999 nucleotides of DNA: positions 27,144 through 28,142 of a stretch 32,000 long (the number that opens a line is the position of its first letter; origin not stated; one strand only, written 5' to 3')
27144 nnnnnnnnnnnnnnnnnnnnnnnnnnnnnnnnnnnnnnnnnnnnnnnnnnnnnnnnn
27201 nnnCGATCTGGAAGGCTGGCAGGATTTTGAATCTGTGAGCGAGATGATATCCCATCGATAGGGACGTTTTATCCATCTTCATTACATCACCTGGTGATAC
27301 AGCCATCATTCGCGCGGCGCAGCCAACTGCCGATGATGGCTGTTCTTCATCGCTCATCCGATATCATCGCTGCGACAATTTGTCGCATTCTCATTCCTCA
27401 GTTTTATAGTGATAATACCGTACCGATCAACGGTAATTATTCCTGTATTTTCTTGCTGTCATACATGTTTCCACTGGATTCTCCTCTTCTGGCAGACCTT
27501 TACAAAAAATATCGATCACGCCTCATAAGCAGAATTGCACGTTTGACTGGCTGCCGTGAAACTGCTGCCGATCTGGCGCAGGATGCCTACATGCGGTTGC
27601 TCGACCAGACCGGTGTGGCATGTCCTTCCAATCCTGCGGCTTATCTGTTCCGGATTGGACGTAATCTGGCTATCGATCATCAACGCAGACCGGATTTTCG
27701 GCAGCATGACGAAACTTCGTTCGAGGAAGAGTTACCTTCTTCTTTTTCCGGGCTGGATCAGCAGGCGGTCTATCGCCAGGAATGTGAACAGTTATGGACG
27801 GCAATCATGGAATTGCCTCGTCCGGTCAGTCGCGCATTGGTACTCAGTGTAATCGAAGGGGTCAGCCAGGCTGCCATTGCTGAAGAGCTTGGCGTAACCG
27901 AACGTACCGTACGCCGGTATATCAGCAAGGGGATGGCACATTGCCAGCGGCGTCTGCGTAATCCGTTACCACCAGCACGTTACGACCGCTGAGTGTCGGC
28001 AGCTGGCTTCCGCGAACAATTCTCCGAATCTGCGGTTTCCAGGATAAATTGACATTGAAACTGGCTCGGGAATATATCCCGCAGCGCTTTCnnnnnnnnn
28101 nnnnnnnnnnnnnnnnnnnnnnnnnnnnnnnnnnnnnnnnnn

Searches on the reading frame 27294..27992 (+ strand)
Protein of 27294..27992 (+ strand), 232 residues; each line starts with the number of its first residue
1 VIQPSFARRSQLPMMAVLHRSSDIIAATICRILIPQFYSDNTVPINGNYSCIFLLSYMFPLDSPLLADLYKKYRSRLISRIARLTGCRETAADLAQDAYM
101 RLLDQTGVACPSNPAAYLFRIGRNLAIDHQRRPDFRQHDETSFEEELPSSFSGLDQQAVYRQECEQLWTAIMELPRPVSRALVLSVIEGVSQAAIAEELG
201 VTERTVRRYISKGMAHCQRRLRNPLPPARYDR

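Call 7: search_protein_families(library=pfam, proteins=[window:27294-27992:+])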
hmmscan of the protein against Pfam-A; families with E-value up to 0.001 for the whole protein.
window:27294-27992:+ (232 aa): 10 families
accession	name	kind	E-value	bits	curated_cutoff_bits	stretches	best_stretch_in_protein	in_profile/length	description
PF08281.18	Sigma70_r4_2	-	1.4e-15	57.1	25.7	1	165-217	2-54/54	Sigma-70, region 4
PF04542.20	Sigma70_r2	-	1.3e-11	44.5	24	1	69-132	1-67/71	Sigma-70 region 2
PF13384.12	HTH_23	-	6.6e-06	26.2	24.6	1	183-211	11-39/50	Homeodomain-like domain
PF04545.22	Sigma70_r4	-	1.1e-05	25.3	24.1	1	174-218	5-49/50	Sigma-70, region 4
PF13551.12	HTH_29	-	1.8e-05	25.2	28.1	1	183-210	5-33/64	Winged helix-turn helix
PF13518.12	HTH_28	-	3.5e-05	24.2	25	1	182-212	5-35/52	Helix-turn-helix domain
PF08279.18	HTH_11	-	4.4e-05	23.7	25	1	190-211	16-37/55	HTH domain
PF07638.17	Sigma70_ECF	-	5e-05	23.7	21.1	1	87-221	45-183/185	ECF sigma factor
PF13542.12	HTH_Tnp_ISL3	-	0.00036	20.4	27.4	1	182-210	20-47/51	Helix-turn-helix domain of transposase family ISL3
PF00376.29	MerR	-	0.00075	19.7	28.2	0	195-215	5-25/38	MerR family regulatory protein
